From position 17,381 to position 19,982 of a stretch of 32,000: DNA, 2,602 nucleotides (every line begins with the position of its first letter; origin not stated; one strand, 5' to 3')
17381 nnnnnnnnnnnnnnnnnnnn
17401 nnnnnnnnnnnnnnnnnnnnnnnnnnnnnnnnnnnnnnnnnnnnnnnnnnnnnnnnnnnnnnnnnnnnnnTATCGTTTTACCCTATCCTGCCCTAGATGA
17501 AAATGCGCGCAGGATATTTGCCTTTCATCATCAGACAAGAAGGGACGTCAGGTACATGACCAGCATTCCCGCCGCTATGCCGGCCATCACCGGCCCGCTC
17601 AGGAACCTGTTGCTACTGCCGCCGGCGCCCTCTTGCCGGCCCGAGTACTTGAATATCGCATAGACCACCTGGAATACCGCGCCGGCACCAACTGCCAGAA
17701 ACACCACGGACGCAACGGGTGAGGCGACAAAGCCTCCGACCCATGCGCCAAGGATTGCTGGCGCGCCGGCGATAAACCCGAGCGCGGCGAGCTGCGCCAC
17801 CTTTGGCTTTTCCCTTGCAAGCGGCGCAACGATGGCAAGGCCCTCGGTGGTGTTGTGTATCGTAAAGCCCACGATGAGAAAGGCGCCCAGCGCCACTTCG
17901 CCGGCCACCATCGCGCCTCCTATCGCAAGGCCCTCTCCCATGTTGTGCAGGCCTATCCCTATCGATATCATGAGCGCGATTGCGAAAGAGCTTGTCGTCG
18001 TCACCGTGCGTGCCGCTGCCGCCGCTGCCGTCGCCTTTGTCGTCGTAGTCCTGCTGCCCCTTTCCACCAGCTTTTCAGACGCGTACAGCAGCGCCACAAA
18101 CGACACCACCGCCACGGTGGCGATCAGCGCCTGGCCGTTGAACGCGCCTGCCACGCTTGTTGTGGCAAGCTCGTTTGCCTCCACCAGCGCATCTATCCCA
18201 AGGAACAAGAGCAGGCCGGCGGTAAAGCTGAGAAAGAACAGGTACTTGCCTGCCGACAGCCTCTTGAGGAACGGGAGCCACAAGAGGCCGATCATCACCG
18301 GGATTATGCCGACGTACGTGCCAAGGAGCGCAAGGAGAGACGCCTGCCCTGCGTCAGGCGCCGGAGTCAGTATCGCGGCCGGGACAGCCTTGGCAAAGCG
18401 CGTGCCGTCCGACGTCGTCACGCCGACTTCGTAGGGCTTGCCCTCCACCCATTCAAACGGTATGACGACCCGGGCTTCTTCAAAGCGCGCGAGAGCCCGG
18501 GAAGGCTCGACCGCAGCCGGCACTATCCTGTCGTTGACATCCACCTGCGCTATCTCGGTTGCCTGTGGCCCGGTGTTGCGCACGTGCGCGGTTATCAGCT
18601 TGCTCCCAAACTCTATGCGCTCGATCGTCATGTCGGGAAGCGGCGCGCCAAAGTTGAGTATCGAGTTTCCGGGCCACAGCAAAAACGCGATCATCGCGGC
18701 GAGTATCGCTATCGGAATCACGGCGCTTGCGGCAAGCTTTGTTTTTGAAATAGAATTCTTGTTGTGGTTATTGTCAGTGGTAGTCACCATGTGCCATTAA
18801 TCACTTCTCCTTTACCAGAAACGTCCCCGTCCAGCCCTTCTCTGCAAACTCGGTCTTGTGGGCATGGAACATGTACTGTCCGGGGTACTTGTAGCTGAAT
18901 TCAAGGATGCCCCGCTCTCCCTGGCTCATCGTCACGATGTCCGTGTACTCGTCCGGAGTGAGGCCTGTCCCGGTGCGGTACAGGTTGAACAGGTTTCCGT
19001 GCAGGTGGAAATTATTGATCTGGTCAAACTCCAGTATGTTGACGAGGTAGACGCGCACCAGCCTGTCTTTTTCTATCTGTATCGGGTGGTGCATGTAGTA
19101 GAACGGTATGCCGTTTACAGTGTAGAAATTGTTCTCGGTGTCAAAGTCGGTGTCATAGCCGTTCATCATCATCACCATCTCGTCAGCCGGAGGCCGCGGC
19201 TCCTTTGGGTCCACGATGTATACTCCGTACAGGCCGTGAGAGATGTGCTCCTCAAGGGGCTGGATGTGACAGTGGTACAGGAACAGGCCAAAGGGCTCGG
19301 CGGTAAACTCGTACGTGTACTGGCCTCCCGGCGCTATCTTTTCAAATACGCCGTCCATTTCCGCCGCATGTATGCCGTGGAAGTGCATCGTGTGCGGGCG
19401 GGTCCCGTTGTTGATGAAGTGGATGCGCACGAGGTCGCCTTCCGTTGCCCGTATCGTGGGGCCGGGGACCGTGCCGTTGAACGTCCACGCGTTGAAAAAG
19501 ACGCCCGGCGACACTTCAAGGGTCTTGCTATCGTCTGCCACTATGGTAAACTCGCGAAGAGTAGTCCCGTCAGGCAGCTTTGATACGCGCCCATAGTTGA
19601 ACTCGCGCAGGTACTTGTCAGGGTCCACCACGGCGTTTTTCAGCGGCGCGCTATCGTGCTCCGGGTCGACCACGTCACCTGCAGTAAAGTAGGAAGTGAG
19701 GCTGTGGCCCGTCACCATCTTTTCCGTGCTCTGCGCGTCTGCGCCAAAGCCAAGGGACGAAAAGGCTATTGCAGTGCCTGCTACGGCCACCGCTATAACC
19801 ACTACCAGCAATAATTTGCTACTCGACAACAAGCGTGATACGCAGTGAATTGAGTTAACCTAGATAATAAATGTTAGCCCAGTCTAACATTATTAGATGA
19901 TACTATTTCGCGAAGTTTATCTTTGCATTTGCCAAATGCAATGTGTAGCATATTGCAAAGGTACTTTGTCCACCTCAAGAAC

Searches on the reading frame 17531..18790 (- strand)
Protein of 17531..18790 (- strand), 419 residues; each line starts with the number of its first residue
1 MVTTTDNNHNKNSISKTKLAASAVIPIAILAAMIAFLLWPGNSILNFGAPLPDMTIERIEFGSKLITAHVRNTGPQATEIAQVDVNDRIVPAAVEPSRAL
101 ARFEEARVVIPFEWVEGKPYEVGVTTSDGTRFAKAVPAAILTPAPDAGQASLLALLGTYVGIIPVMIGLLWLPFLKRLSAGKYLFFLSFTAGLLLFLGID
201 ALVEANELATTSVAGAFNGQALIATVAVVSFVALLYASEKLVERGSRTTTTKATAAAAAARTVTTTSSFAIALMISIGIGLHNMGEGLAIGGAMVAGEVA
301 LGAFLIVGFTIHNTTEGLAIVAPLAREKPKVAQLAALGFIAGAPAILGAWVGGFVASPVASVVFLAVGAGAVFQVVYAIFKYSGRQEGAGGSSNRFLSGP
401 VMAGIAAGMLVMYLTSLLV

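Call 3: search_protein_families(library=pfam, proteins=[window:17531-18790:-], max_evalue=0.1)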
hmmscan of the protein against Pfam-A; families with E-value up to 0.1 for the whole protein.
window:17531-18790:- (419 aa): 1 family
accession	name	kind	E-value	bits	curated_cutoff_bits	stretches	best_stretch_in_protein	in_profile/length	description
PF02535.28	Zip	-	1.4e-06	28.2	35.1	1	244-361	150-271/323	ZIP Zinc transporter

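Call 4: search_protein_families(library=ncbifam, proteins=[window:17531-18790:-], max_evalue=0.1)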
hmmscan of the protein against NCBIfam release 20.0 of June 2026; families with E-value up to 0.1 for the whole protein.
window:17531-18790:- (419 aa): 2 families
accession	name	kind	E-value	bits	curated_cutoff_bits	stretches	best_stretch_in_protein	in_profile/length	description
NF003243.0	PRK04201.1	equivalog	2.1e-11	43.6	252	1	162-418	16-264/266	zinc transporter ZupT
NF040912.1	SGM_5486_fam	subfamily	0.03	14.2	35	1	140-168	2-29/37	SGM_5486 family transporter-associated protein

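Call 12: find_homologous_proteins(query=window:17531-18790:-)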
Query window:17531-18790:- (419 aa): 7975 proteins with E <= 0.001 among 8000 candidates; the best 120 are listed.
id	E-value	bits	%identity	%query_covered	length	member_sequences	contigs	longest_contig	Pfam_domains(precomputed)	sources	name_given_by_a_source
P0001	1.8e-256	868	100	100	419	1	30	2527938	PF02535.29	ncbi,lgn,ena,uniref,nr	ncbi:ZIP family metal transporter [Nitrososphaera viennensis]|uniref:ZIP family metal transporter n=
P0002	5.2e-216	735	88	97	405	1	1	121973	PF02535.29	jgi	jgi:ZIP family zinc transporter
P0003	1.4e-215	734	88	97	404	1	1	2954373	PF02535.29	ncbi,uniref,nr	ncbi:putative divalent heavy-metal cations transporter [Candidatus Nitrososphaera evergladensis SR1]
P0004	9.3e-213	724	87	97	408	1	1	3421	PF02535.29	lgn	-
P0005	2.7e-208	710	85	99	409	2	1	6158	PF02535.29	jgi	jgi:zinc transporter ZupT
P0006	4.5e-198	676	82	97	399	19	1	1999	PF02535.29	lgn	-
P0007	4.9e-190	650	79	97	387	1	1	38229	-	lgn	-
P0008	5.2e-190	650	79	97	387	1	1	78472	PF02535.29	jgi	jgi:zinc transporter ZupT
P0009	3.7e-188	644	79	97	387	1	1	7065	PF02535.29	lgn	-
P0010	6.4e-187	639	73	97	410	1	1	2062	PF02535.29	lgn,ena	-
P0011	1.2e-186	639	77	97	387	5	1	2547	PF02535.29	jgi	jgi:zinc transporter ZupT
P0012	2.9e-186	637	77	97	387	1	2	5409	-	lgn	-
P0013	3.4e-184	630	76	96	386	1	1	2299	PF02535.29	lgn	-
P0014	6.4e-184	630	76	97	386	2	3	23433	PF02535.29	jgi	jgi:zinc transporter ZupT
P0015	5.5e-181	620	76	96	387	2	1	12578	-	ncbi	-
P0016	1.2e-179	615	76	96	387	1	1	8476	PF02535.29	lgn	-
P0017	2.6e-179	614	74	93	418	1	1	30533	PF02535.29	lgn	-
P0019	5.8e-175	600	72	99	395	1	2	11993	PF02535.29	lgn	-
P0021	4.0e-174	597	72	94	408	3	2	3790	PF02535.29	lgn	-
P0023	2.4e-172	591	71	97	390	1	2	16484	PF02535.29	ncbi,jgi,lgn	ncbi:MAG: divalent cation transporter [Nitrososphaera sp.]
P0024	7.6e-172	590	70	97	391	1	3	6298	PF02535.29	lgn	-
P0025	7.7e-172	590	71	97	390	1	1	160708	PF02535.29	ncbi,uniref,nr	ncbi:divalent cation transporter [Nitrososphaera sp.]|uniref:ZIP family metal transporter n=1 Tax=Ni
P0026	7.7e-172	590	70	97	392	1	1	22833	PF02535.29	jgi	jgi:zinc transporter ZupT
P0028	9.2e-172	590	71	97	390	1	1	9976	PF02535.29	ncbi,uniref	ncbi:divalent cation transporter [Nitrososphaera sp.]|uniref:ZIP family metal transporter n=1 Tax=Ni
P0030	3.3e-171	588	70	96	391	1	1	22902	PF02535.29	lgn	-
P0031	3.7e-171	588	70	96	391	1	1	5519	PF02535.29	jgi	jgi:zinc transporter ZupT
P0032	4.0e-171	587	69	95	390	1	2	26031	PF02535.29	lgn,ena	-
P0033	4.1e-171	587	69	95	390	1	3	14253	PF02535.29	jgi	-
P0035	7.0e-171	587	70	97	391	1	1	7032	PF02535.29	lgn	-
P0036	7.6e-171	587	71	99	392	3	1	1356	PF02535.29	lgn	-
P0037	8.1e-171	586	69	95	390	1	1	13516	PF02535.29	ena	-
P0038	1.7e-170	585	69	97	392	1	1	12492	PF02535.29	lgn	-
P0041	2.8e-170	585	69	97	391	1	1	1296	PF02535.29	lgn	-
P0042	3.4e-170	584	70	97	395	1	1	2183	PF02535.29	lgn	-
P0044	4.6e-170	584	69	95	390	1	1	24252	PF02535.29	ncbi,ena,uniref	ncbi:ZIP family metal transporter [Nitrososphaera sp.]|uniref:ZIP family metal transporter n=1 Tax=N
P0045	4.6e-170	584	69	95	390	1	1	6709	PF02535.29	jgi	-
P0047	1.2e-169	583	71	96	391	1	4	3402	PF02535.29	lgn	-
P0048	2.0e-169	582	69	97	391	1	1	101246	PF02535.29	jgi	jgi:ZIP family zinc transporter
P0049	2.3e-169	582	69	95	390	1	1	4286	PF02535.29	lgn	-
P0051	6.6e-168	577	67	100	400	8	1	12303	PF02535.29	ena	-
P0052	2.1e-167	575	71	96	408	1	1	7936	PF02535.29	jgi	jgi:zinc transporter ZupT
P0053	8.7e-167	573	70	96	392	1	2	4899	PF02535.29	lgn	-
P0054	1.4e-164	566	70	96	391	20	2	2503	PF02535.29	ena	-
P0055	2.8e-164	565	69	97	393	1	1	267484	PF02535.29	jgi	jgi:ZIP family zinc transporter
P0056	3.5e-164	565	68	96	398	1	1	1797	PF02535.29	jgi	jgi:zinc transporter ZupT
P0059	3.0e-163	562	69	96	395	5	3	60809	PF02535.29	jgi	jgi:ZIP family zinc transporter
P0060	3.4e-163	561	67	97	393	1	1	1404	PF02535.29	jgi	jgi:zinc transporter ZupT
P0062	5.2e-163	561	66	99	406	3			PF02535.29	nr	nr:divalent cation transporter [Candidatus Nitrososphaera gargensis]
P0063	6.1e-163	561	71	92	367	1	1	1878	PF02535.29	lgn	-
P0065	9.7e-163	560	68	96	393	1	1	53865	PF02535.29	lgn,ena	-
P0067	1.9e-162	559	68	96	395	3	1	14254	PF02535.29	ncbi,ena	-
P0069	3.0e-162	558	71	93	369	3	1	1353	PF02535.29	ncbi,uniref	ncbi:MAG: ZIP family metal transporter [Nitrososphaera sp.]|uniref:ZIP family metal transporter n=1 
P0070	4.2e-162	558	67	96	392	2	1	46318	PF02535.29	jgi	jgi:ZIP family zinc transporter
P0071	5.6e-162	557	68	97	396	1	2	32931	PF02535.29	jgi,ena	jgi:zinc transporter, ZIP family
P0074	1.1e-161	556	67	97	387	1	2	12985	PF02535.29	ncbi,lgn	-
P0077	8.0e-161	554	65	96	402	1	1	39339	PF02535.29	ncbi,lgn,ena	-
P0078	8.0e-161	554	65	96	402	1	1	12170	PF02535.29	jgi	-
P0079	9.9e-161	553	65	96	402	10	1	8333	PF02535.29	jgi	-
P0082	1.7e-160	553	64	100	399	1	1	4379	PF02535.29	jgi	jgi:zinc transporter ZupT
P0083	1.7e-160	552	65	100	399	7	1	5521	PF02535.29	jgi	jgi:zinc transporter ZupT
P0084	1.8e-160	552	67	99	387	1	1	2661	PF02535.29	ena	-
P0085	1.9e-160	552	66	97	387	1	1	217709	PF02535.29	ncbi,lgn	-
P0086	1.9e-160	552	65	99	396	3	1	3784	PF02535.29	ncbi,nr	ncbi:MAG TPA: divalent cation transporter [Nitrososphaera sp.]|nr:divalent cation transporter [Nitro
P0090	3.6e-160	551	67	96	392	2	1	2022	PF02535.29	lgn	-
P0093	7.9e-160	550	66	97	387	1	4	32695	PF02535.29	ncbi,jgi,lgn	jgi:zinc transporter ZupT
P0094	1.2e-159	550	67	96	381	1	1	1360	PF02535.29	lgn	-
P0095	2.2e-159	549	65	99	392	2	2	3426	PF02535.29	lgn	-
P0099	1.4e-158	546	65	96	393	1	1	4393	PF02535.29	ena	-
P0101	1.6e-158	546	67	99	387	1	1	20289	PF02535.29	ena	-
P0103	5.3e-158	544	67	96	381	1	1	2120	PF02535.29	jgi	-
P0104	8.0e-158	544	66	96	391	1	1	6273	PF02535.29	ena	-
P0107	1.4e-157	543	64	97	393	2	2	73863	PF02535.29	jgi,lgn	-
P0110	1.1e-156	540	65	98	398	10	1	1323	PF02535.29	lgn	-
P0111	1.3e-156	540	65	96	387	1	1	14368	PF02535.29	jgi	-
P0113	6.5e-156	537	65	98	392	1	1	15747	PF02535.29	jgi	jgi:zinc transporter ZupT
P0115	8.5e-156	537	68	92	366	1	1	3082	PF02535.29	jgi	jgi:ZIP family zinc transporter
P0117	1.6e-153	530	64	96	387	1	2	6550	PF02535.29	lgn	-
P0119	3.7e-153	528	64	99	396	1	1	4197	PF02535.29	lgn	-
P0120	5.0e-151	521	65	96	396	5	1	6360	PF02535.29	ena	-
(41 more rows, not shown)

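Call 21: search_protein_representatives(protein=window:17531-18790:-)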
Query: 419 residues. Proteins with E-value up to 0.001 (for the whole library): 2013; up to 1e-10: 1106; up to 1e-30: 233. The best 150 are listed.
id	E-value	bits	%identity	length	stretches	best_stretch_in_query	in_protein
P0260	1.3e-112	393.2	54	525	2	8-256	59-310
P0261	4.2e-110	384.9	53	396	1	10-419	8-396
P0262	2.1e-96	339.9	57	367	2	106-382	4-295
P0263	3.0e-87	309.7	56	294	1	10-286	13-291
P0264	2.8e-82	293.4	46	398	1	15-418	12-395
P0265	2.3e-80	287.0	46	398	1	18-419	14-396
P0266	3.3e-80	286.5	50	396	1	15-419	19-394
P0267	1.5e-78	281.0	56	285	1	19-251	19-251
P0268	4.4e-78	279.5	45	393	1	23-418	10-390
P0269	3.7e-77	276.5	44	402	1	19-419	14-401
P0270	5.7e-77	275.9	61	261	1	173-419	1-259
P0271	4.2e-76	273.0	47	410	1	23-419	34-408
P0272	3.5e-75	270.0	45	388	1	24-419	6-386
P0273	1.2e-73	265.0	44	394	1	14-419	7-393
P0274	2.8e-73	263.7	43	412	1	18-418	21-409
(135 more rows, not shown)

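Call 23: find_related_loci(query=A2, collection=genome_contigs, flank=10000)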
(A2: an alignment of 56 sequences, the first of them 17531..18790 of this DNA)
Query A2 (419 aa) in genome_contigs; peptide patterns used: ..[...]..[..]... (x = any residue, [..] = any of these).
600 stretches matched a pattern (row limit reached: there are more); 596 encode a relative of the query (tblastn E <= 1e-3); the best 80 are kept; 80 distinct loci.
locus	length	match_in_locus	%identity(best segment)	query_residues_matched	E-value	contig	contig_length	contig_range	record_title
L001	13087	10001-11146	68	18-419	2e-177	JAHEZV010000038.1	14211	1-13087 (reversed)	MAG: Nitrososphaera sp. isolate nzgw16 NODE_3860_length_14212_cov_4.878504, whole genome shotgun sequence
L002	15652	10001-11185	66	5-419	3e-168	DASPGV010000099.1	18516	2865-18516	MAG TPA_asm: Nitrososphaera sp. isolate SMAG_U16460 k141_1352764, whole genome shotgun sequence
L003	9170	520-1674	65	15-419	1e-167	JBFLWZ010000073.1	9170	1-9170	MAG: Thermoproteota archaeon isolate MAG045 MAG045_73, whole genome shotgun sequence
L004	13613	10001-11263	57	8-419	2e-153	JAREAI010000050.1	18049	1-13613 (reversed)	MAG: Nitrososphaeraceae archaeon isolate C_No_T5_bin.25 scaffold_1302, whole genome shotgun sequence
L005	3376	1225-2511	54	6-419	4e-158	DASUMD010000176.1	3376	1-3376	MAG TPA_asm: Nitrososphaeraceae archaeon isolate SMAG_U1562 k141_721305, whole genome shotgun sequence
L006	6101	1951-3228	57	12-419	3e-152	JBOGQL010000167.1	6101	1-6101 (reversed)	MAG: Nitrososphaera sp. isolate M3-B2_metabat2.bin.1 k127_784364, whole genome shotgun sequence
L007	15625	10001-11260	56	18-419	1e-145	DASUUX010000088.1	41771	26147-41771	MAG TPA_asm: Nitrososphaera sp. isolate SMAG_U1800 k141_701950, whole genome shotgun sequence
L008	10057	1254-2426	57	6-419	2e-145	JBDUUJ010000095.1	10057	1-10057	MAG: Nitrososphaera sp. isolate NZW_845 k127_11290363, whole genome shotgun sequence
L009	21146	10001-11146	57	15-419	1e-143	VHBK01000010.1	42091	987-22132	MAG: Thaumarchaeota archaeon isolate M_DeepCast_65m_m1_070 M_DeepCast_65m_m1_070_Ga0194120_10001513, whole genome shotgu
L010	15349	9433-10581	59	15-419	2e-141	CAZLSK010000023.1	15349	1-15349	MAG TPA_asm: uncultured Candidatus Nitrosotenuis sp. isolate binchicken_co107_453 genome assembly, contig: NODE_9198_len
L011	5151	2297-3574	54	18-419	8e-142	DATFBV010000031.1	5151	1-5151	MAG TPA_asm: Nitrososphaera sp. isolate SMAG_U8537 k141_296590, whole genome shotgun sequence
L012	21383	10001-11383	49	5-419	9e-139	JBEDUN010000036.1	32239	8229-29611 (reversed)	MAG: Nitrososphaeraceae archaeon isolate Bin.008.pasture_P3 k127_2176032, whole genome shotgun sequence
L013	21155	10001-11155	55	15-419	6e-136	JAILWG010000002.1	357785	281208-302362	MAG: Nitrosopumilus sp. isolate ECS24A2 ECS24A2_2, whole genome shotgun sequence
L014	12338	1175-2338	53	7-419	6e-135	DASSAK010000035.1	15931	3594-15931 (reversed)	MAG TPA_asm: Nitrosopumilaceae archaeon isolate SMAG_U15855 k141_71036, whole genome shotgun sequence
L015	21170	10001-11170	54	7-419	9e-135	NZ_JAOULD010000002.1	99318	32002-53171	MAG: Nitrosopumilus sp. isolate 8_1_Jan_SF_Bin66 8_1_Jan_SF_Bin66_scaffold_77_c1, whole genome shotgun sequence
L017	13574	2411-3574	54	12-419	1e-133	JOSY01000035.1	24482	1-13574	Marine Group I thaumarchaeote SCGC AAA799-D11 AAA799D11_69, whole genome shotgun sequence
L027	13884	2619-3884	52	10-413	2e-131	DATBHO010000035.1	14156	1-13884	MAG TPA_asm: Nitrososphaeraceae archaeon isolate SMAG_U3868 k141_2143902, whole genome shotgun sequence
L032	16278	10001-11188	53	3-419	1e-129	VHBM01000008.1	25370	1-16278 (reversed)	MAG: Thaumarchaeota archaeon isolate K_Offshore_80m_m1_039 K_Offshore_80m_m1_039_Ga0194132_10004042, whole genome shotgu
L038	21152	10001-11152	53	15-419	6e-125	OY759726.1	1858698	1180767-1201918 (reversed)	MAG: Nitrosopumilus sp. isolate 673f8e26-873e-4515-b19f-a0e48533455e genome assembly, chromosome: 1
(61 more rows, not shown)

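Call 82: search_protein_families(library=ncbifam, proteins=[L013:15828-16805:+, L032:12669-13700:+, L017:11909-12745:+, L027:8146-9018:+, L009:15493-16701:+, L038:14598-15791:+], max_evalue=0.01)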
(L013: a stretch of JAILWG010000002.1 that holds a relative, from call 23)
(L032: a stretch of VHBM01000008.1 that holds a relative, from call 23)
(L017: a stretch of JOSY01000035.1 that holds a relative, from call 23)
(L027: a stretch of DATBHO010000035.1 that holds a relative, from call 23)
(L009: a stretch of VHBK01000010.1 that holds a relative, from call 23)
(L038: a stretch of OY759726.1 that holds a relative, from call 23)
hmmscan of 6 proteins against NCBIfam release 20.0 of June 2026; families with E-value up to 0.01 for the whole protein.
L013:15828-16805:+ (325 aa): 9 families
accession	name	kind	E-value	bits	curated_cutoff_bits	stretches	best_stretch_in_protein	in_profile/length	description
NF041770.1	CFI_box_CTERM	domain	8e-22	76.8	40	1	202-274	1-69/69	CFI-box-CTERM domain-containing protein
NF033845.1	MSCRAMM_ClfB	exception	8.7e-08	30.6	999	1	111-174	523-587/871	MSCRAMM family adhesin clumping factor ClfB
NF037973.1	metallo_SslE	exception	9.6e-08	29.9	3000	1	137-190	48-101/1519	lipoprotein metalloprotease SslE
NF033186.1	internalin_K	exception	3.4e-05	22.5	1100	1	112-173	481-542/604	class 1 internalin InlK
NF011521.0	PRK14960.1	equivalog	0.00017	20.1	1228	1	124-174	395-445/702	DNA polymerase III subunit gamma/tau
TIGR04526.1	predic_Ig_block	subfamily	0.00022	20.3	150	1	137-175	80-120/693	putative immunoglobulin-blocking virulence protein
NF008084.0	PRK10819.1-5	equivalog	0.00024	21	315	1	139-175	69-108/249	TonB system transport protein TonB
NF008082.0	PRK10819.1-3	equivalog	0.0023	17.8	265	1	131-175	55-99/242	TonB system transport protein TonB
TIGR02927.1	SucB_Actino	equivalog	0.0026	16.6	423.45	1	140-176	211-245/579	2-oxoglutarate dehydrogenase, E2 component, dihydrolipoamide succinyltransferase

L032:12669-13700:+ (343 aa): 2 families
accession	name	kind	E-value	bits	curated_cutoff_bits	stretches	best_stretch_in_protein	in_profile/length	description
NF041770.1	CFI_box_CTERM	domain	6.7e-21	73.9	40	1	224-295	1-68/69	CFI-box-CTERM domain-containing protein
NF041328.1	C_rich_MXAN6577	subfamily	0.00066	19.6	100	0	129-182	43-87/145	MXAN_6577-like cysteine-rich protein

L017:11909-12745:+ (278 aa): 2 families
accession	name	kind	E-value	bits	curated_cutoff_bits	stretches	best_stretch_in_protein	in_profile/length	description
NF038353.1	FxLYD_dom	domain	2e-17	62.8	23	2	60-124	1-63/71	FxLYD domain-containing protein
TIGR04398.1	SLAP_DUP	domain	0.00021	21.3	28.5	0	36-126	23-113/125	SLAP domain-containing protein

L027:8146-9018:+ (290 aa): 2 families
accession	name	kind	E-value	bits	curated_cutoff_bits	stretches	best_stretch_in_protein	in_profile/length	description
NF038353.1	FxLYD_dom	domain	2.4e-11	43.3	23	2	105-159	5-57/71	FxLYD domain-containing protein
TIGR04398.1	SLAP_DUP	domain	2.4e-05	24.3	28.5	0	160-261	9-111/125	SLAP domain-containing protein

L009:15493-16701:+ (402 aa): 1 family
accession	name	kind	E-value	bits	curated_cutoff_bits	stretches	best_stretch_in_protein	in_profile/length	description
NF041770.1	CFI_box_CTERM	domain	2.4e-18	65.7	40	1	278-349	1-68/69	CFI-box-CTERM domain-containing protein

L038:14598-15791:+ (397 aa): 2 families
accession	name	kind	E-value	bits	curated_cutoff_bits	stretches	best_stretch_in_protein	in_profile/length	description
NF041770.1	CFI_box_CTERM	domain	6.3e-21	74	40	1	269-340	1-68/69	CFI-box-CTERM domain-containing protein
NF041328.1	C_rich_MXAN6577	subfamily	6.2e-06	26.2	100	1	154-272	14-132/145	MXAN_6577-like cysteine-rich protein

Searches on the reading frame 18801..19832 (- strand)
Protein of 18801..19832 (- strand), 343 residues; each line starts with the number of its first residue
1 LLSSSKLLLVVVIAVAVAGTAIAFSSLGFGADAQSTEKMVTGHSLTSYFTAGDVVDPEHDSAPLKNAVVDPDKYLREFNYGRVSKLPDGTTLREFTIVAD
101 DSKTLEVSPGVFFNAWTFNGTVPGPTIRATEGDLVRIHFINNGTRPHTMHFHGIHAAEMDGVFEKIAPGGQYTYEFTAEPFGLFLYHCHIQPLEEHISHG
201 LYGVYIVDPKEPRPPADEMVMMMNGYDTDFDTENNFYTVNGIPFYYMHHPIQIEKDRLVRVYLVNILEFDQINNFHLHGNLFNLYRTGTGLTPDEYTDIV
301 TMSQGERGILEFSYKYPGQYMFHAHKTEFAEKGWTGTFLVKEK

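Call 3: search_protein_families(library=pfam, proteins=[window:18801-19832:-], max_evalue=0.1)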
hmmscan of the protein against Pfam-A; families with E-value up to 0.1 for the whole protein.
window:18801-19832:- (343 aa): 3 families
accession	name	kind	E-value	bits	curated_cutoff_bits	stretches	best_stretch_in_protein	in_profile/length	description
PF07731.20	Cu-oxidase_2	-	2.7e-29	102.1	20.4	3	228-342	18-135/137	Multicopper oxidase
PF07732.21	Cu-oxidase_3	-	2.7e-26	92.4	21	1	114-211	16-118/119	Multicopper oxidase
PF13473.12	Cupredoxin_1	-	0.002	18.6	27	1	126-192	36-96/104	Cupredoxin-like domain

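Call 4: search_protein_families(library=ncbifam, proteins=[window:18801-19832:-], max_evalue=0.1)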
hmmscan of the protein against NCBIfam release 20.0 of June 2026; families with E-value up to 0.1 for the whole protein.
window:18801-19832:- (343 aa): 9 families
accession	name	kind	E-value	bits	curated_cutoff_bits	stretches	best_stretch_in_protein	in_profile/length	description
TIGR02376.1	Cu_nitrite_red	equivalog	4.4e-31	108.4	296.3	2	101-238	35-173/326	copper-containing nitrite reductase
TIGR01480.1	copper_res_A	subfamily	9.9e-24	83.7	478.95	2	110-221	61-176/593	copper resistance system multicopper oxidase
NF008205.1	PRK10965.1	equivalog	2.4e-13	49.7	525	1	112-211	64-167/529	multicopper oxidase CueO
TIGR03388.1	ascorbase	equivalog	3.9e-13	48.9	614.8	1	116-212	23-124/542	L-ascorbate oxidase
TIGR03389.1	laccase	equivalog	1.5e-10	40.5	558.9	1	115-213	24-126/539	laccase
TIGR03390.1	ascorbOXfungal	equivalog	2e-05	23.3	445.35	1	117-191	31-115/538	L-ascorbate oxidase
NF008135.0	PRK10883.1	equivalog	6.4e-05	21.6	581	1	114-208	66-164/471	cell division protein FtsP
NF045554.1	AmiPhnlOxPhsA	equivalog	0.0004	19.1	950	1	115-149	45-79/581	O-aminophenol oxidase PhsA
TIGR04246.1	nitrous_NosZ_Gp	equivalog_domain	0.043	12.1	625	1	126-188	500-559/578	Sec-dependent nitrous-oxide reductase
